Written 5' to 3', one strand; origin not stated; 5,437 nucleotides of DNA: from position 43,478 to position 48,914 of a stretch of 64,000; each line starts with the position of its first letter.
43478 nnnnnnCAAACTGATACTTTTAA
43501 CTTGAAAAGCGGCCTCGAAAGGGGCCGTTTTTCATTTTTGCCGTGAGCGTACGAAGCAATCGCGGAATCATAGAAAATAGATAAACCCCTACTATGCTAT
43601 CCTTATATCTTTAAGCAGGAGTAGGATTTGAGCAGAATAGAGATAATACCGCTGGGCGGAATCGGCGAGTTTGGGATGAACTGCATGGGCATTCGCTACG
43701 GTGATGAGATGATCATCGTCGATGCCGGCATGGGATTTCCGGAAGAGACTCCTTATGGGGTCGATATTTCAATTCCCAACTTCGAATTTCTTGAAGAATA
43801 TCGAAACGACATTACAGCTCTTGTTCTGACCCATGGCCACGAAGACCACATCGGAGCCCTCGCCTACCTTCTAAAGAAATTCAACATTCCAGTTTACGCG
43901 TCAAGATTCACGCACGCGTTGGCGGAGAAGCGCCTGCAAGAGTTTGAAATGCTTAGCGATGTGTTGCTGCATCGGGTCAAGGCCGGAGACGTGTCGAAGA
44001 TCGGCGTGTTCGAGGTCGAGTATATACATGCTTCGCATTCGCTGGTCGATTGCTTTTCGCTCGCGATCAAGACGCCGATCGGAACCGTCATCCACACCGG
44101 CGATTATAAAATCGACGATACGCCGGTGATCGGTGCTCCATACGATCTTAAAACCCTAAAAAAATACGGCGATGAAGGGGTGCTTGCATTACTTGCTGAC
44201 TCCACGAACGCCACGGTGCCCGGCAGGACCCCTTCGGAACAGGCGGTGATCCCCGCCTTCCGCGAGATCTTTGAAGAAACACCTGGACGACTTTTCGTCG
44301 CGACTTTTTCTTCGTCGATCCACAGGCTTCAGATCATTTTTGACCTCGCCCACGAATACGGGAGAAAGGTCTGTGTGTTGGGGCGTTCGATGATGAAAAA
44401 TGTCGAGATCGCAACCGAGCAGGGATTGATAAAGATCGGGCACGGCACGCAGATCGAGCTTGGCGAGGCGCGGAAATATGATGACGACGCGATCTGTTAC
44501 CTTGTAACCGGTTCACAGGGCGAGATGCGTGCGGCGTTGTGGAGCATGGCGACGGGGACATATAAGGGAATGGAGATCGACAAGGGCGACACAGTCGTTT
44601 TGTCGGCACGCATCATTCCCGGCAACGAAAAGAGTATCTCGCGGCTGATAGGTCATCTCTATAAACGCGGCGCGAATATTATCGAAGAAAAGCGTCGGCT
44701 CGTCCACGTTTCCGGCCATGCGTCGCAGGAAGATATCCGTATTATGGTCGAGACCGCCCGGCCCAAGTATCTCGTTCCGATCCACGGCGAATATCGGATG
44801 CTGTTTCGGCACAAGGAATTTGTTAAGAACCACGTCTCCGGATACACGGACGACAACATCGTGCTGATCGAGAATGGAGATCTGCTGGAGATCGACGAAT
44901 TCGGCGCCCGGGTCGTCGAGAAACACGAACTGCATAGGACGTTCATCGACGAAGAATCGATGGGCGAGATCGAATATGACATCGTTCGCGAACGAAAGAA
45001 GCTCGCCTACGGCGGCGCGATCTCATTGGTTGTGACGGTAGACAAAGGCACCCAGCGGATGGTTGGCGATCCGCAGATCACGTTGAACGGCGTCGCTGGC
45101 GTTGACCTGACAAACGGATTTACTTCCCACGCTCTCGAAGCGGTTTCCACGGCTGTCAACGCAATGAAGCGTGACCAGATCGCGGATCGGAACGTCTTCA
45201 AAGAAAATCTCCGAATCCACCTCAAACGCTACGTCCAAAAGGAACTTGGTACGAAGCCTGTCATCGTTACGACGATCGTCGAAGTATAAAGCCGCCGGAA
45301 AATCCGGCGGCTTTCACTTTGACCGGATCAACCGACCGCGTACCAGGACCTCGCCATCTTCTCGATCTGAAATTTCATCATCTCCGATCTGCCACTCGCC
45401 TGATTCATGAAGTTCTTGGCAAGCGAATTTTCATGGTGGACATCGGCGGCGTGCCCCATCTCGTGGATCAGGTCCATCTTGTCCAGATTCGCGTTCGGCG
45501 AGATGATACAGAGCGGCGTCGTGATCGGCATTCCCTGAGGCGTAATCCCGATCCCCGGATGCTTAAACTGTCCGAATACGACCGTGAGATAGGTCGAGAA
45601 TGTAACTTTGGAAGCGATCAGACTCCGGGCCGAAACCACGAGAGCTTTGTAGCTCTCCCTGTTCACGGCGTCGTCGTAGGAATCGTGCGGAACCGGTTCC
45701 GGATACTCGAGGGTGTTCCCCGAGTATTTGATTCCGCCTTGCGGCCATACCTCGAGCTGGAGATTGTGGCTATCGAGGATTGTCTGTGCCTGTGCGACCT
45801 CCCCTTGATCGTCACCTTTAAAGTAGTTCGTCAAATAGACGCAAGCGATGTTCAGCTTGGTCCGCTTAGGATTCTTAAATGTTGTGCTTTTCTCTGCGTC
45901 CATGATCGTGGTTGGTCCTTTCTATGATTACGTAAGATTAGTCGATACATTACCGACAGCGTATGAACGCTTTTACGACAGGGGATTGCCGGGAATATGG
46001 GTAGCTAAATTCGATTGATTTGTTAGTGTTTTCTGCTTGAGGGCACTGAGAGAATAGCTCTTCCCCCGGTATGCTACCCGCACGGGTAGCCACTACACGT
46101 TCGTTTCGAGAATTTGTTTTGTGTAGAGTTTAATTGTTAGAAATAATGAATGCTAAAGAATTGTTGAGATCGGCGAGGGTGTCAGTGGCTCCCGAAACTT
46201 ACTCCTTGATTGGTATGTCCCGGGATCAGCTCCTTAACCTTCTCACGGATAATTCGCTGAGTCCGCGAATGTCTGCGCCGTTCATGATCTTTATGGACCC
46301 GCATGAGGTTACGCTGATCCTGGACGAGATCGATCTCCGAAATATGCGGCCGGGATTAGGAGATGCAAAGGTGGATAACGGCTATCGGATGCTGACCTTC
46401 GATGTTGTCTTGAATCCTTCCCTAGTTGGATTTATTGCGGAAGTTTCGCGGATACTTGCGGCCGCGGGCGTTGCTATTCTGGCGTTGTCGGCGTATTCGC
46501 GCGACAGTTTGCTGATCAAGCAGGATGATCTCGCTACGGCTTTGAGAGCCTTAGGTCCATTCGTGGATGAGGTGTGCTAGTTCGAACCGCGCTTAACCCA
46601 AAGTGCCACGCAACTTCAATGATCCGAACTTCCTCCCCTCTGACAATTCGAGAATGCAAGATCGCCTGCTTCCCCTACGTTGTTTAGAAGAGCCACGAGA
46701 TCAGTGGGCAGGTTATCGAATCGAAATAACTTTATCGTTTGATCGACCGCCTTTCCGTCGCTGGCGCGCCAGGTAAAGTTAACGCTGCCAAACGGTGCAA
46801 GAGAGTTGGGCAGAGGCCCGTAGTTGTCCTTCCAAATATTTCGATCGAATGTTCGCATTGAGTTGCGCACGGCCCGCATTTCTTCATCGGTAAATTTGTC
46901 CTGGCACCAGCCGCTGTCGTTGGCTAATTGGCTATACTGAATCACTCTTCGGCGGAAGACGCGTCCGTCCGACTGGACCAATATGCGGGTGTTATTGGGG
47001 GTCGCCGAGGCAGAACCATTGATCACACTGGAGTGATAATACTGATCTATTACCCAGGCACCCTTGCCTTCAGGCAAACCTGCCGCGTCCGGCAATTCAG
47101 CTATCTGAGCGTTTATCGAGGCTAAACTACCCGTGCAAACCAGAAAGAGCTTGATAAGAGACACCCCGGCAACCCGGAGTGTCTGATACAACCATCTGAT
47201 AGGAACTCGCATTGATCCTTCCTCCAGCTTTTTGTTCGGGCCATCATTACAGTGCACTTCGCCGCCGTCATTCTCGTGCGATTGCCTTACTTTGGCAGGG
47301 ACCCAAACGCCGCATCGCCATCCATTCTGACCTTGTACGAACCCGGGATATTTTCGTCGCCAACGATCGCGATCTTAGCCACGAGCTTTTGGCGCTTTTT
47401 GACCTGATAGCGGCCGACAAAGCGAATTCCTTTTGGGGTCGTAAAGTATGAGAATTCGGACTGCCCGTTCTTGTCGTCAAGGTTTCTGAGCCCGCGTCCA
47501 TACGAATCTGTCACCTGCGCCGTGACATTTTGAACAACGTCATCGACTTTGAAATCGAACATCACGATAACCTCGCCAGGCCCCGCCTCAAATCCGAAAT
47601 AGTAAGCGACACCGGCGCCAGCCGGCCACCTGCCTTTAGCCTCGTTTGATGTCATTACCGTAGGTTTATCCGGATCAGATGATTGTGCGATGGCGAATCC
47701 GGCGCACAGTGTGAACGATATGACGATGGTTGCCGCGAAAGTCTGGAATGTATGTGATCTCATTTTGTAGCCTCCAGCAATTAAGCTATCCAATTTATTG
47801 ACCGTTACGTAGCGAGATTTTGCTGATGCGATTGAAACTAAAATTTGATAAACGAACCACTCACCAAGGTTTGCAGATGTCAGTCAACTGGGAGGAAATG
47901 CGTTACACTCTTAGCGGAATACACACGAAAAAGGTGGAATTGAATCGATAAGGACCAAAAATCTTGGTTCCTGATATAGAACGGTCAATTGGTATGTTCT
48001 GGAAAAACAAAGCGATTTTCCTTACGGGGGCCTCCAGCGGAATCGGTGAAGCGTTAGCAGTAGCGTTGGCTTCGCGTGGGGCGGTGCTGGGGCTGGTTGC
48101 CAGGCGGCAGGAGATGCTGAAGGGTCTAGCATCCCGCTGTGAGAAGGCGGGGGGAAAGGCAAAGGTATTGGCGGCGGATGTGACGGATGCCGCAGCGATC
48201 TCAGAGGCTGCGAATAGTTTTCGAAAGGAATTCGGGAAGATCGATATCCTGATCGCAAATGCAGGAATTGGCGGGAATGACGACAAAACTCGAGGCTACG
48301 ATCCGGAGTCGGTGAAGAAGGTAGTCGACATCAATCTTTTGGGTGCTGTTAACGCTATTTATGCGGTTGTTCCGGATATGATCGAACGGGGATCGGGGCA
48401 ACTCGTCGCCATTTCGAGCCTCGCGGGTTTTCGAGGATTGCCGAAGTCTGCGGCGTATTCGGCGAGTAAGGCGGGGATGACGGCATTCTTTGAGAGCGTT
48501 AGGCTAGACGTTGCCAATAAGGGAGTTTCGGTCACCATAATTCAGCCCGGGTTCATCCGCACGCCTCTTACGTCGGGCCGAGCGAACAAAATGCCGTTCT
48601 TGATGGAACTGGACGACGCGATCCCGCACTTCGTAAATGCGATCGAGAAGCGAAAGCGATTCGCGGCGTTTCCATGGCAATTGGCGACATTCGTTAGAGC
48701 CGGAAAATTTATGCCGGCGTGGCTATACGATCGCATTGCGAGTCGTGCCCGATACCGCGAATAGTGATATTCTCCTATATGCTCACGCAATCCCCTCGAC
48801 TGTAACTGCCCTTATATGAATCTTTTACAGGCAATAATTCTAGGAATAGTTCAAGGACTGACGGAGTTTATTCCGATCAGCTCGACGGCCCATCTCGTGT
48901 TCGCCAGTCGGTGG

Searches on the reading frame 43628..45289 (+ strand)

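Call 72: search_protein_families(library=pfam, proteins=[window:43628-45289:+], max_evalue=0.00001)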
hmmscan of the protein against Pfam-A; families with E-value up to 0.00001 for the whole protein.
window:43628-45289:+ (553 aa): 5 families
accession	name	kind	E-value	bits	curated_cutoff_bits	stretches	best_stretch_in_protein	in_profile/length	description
PF22505.1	RNase_J_b_CASP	-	3.9e-42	143.4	27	1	220-344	2-126/126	Ribonuclease J, beta-CASP domain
PF17770.6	RNase_J_C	-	8.5e-18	65.7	23.8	1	452-553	1-102/102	Ribonuclease J C-terminal domain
PF00753.33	Lactamase_B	-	5.6e-15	56.2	22.7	1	17-161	6-151/196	Metallo-beta-lactamase superfamily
PF07521.17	RMMBL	-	1.9e-13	50.6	21.6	1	357-397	10-50/63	Zn-dependent metallo-hydrolase RNA specificity domain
PF12706.13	Lactamase_B_2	-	3.4e-10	40.3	27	1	58-163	27-146/200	Beta-lactamase superfamily domain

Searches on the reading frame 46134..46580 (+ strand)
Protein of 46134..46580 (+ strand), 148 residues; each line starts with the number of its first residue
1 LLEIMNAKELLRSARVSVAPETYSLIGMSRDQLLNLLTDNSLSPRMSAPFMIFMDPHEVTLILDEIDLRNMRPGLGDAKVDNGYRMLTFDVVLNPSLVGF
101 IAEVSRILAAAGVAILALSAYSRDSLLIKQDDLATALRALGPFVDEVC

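Call 73: search_protein_families(library=pfam, proteins=[window:46134-46580:+], max_evalue=0.00001)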
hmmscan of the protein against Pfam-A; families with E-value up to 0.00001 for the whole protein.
window:46134-46580:+ (148 aa): 1 family
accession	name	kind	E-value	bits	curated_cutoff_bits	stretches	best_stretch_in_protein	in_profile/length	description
PF13840.12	ACT_7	-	3.2e-13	49.8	27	1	80-140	2-63/65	ACT domain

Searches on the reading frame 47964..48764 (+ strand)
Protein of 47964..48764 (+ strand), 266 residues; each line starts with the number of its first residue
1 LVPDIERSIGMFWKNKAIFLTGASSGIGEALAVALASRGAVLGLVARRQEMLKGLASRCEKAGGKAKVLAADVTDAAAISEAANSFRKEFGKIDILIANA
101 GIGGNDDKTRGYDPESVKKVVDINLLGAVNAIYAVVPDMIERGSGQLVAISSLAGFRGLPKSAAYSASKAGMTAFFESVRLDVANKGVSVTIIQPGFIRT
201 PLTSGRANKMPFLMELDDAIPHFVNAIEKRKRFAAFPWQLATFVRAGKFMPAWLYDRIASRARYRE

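Call 73: search_protein_families(library=pfam, proteins=[window:47964-48764:+], max_evalue=0.00001)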
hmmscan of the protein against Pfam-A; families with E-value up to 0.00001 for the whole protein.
window:47964-48764:+ (266 aa): 4 families
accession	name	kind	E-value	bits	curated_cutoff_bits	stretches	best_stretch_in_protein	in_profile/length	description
PF00106.31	adh_short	-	4.1e-53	180.2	26.6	1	16-206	1-190/195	short chain dehydrogenase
PF13561.12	adh_short_C2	-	5.1e-38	131.4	27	1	22-221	1-199/236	Enoyl-(Acyl carrier protein) reductase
PF08659.16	KR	-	2.6e-14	54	22.6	1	19-190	4-173/180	KR domain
PF13460.12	NAD_binding_10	-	3.1e-07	30.9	27.2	1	22-200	1-148/184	NAD(P)H-binding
